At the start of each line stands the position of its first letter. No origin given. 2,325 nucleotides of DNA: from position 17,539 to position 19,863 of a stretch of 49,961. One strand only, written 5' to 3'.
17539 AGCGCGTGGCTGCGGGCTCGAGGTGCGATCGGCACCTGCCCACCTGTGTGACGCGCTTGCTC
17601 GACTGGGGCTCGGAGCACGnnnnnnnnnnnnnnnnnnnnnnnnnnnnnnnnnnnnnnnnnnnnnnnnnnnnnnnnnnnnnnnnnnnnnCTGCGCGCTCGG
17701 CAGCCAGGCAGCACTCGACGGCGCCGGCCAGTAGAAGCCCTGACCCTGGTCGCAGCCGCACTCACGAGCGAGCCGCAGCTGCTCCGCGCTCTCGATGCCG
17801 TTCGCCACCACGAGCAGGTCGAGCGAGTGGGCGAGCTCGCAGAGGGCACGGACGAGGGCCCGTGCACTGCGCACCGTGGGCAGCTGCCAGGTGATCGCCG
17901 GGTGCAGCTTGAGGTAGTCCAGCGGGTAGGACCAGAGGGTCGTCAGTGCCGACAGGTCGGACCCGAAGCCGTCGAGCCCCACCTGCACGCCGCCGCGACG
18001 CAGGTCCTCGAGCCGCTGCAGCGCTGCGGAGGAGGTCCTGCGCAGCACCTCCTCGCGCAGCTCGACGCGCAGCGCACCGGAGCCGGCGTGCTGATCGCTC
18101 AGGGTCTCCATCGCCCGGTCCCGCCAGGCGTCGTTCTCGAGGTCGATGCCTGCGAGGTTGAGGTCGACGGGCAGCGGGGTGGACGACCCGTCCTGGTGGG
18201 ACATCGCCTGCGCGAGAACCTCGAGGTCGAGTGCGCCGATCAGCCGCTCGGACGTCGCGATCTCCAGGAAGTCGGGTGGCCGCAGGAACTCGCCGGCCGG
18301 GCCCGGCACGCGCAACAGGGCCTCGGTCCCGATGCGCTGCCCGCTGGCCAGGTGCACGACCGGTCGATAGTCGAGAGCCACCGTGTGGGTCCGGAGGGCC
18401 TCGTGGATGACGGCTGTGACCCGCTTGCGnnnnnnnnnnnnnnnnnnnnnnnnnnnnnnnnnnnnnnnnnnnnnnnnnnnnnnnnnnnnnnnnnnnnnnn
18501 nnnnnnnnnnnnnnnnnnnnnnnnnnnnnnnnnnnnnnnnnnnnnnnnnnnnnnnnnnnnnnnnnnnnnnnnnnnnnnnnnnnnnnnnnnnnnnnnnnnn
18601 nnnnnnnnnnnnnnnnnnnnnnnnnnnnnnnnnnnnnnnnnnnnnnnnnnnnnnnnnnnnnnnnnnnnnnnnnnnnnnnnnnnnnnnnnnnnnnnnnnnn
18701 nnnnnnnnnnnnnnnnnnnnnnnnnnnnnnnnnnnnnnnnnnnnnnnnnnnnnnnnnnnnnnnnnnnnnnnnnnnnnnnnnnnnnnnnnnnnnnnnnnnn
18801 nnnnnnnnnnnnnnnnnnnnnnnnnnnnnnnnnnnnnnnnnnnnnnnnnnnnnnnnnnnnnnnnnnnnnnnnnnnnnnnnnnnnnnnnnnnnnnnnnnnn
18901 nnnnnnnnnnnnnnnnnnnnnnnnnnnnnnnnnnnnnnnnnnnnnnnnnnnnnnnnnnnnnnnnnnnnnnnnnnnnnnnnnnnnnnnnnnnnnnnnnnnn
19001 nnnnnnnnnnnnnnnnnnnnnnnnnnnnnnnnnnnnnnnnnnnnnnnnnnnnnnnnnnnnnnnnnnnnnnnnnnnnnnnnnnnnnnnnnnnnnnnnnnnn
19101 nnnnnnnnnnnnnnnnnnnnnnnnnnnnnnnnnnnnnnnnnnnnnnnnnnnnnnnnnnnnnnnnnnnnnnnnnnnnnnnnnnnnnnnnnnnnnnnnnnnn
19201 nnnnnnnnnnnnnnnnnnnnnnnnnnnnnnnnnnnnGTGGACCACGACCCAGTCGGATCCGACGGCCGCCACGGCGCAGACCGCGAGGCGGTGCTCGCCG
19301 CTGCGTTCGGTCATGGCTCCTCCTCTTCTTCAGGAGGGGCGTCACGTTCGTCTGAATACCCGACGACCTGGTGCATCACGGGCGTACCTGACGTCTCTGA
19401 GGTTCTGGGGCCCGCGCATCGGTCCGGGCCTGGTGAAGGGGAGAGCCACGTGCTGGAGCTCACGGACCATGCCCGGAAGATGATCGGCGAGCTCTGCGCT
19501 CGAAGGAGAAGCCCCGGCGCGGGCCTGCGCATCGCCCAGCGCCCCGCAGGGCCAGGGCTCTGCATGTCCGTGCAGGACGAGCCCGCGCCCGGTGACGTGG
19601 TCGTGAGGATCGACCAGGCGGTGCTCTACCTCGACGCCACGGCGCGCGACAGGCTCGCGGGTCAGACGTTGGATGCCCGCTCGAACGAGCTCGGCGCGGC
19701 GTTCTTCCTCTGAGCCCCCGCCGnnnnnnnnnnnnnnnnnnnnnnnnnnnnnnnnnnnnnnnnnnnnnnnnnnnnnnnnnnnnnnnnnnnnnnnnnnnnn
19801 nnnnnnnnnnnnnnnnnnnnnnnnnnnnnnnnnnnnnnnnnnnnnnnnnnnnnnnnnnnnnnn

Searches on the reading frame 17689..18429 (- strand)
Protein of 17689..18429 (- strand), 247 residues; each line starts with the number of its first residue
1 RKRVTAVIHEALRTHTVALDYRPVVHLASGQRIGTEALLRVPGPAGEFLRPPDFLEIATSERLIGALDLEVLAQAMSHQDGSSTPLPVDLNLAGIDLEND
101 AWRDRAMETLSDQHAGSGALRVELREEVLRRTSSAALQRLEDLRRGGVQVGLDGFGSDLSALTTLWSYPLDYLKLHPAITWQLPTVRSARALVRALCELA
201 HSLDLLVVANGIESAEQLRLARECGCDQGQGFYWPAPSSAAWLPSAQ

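Call 56: search_solved_structures(query=window:17689-18429:-, max_evalue=1e-20, show_alignments=3)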
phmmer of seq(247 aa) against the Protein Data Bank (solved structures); distinct sequences matched with E-value up to 1e-20: 9.
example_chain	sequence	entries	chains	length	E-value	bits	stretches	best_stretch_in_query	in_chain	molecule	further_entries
8arv_A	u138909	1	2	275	4.5e-26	95.3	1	8-241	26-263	Bifunctional diguanylate cyclase/phosphodiesterase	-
4rni_A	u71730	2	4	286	2.1e-25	93.1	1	8-240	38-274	Motility regulator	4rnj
4rnh_A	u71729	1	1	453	7.3e-25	91.3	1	8-240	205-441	Motility regulator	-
4rnf_A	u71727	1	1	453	2.5e-24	89.6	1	8-240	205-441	Motility regulator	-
5m3c_A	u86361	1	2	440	2.6e-24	89.5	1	8-240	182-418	Diguanylate cyclase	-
2r6o_A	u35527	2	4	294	2.7e-24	89.5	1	8-240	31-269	Putative diguanylate cyclase/phosphodiesterase (GGDEF & EAL domains) | PUTATIVE DIGUANYLATE CYCLASE/PHOSPHODIESTERASE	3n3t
3u2e_A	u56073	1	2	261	1.3e-23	87.3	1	16-237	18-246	GGDEF family protein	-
3s83_A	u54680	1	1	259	1.3e-23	87.2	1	17-237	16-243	GGDEF family protein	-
4hjf_A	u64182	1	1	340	2.4e-23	86.4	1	16-237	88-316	GGDEF family protein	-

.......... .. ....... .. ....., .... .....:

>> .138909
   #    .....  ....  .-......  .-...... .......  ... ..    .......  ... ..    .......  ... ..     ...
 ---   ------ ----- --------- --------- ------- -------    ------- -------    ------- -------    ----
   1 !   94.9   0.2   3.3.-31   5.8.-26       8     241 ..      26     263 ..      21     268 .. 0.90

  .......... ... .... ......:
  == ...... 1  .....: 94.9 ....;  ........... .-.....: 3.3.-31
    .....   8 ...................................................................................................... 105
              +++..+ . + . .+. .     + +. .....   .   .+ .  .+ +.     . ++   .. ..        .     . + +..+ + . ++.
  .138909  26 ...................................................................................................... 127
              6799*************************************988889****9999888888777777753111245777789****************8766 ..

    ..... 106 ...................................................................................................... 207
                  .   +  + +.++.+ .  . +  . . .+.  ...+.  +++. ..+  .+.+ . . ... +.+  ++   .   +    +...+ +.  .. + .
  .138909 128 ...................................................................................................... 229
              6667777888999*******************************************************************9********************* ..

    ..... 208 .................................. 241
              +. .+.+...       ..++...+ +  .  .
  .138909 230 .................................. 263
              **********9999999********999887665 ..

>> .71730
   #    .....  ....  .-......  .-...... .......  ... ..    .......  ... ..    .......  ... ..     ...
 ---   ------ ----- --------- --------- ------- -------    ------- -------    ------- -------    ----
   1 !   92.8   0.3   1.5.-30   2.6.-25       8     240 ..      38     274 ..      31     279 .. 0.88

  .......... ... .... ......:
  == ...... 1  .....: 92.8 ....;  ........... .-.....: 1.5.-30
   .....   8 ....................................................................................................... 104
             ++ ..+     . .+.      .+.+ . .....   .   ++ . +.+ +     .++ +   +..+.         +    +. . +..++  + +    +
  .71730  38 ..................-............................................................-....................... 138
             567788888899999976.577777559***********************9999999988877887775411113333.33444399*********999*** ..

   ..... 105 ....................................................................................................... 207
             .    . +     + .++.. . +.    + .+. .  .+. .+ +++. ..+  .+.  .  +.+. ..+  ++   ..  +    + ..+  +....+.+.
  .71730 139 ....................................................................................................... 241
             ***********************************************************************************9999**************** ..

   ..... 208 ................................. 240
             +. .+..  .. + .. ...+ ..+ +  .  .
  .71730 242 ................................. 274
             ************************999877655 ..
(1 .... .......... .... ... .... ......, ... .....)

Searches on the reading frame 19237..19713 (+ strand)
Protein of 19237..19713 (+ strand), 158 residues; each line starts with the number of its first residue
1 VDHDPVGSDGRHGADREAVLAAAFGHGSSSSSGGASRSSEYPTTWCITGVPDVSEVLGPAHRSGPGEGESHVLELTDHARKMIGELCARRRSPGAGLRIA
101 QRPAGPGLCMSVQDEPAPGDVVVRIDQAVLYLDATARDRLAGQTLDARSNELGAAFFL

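Call 6: search_protein_families(library=pfam, proteins=[window:19237-19713:+], max_evalue=0.01)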
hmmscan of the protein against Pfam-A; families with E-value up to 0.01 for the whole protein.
window:19237-19713:+ (158 aa): 0 families

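Call 68: search_protein_families(library=ncbifam, proteins=[window:19237-19713:+], max_evalue=0.001)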
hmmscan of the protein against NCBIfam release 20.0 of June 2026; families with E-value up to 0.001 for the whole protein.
window:19237-19713:+ (158 aa): 1 family
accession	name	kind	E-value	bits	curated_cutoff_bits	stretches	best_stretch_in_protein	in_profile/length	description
TIGR00049.1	TIGR00049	subfamily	1e-05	25.7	58.8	1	73-156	1-87/106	iron-sulfur cluster assembly accessory protein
